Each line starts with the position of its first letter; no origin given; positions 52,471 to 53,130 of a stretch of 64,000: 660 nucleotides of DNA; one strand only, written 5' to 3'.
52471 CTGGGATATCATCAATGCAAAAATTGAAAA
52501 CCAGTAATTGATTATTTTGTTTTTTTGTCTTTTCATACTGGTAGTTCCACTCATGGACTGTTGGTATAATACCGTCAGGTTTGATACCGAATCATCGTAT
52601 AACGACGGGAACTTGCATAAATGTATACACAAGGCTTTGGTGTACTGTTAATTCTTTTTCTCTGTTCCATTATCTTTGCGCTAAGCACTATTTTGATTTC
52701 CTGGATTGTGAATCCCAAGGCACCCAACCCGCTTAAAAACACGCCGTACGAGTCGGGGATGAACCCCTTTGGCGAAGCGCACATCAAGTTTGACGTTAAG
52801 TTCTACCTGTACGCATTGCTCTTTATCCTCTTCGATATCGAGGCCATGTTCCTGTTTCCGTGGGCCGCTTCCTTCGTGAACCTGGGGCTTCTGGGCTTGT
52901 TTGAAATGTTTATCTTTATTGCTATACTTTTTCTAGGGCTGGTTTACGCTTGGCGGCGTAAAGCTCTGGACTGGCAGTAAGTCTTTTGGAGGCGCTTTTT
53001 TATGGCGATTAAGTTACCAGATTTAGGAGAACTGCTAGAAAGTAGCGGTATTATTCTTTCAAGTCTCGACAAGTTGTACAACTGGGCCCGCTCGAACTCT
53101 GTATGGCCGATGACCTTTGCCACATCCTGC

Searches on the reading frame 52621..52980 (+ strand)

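Call 21: search_protein_families(library=pfam, proteins=[window:52621-52980:+], max_evalue=0.001)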
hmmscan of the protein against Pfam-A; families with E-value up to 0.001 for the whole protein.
window:52621-52980:+ (119 aa): 1 family
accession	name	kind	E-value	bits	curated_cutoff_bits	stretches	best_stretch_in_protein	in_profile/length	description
PF00507.24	Oxidored_q4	-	1.7e-37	128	23.3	1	22-118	3-99/99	NADH-ubiquinone/plastoquinone oxidoreductase, chain 3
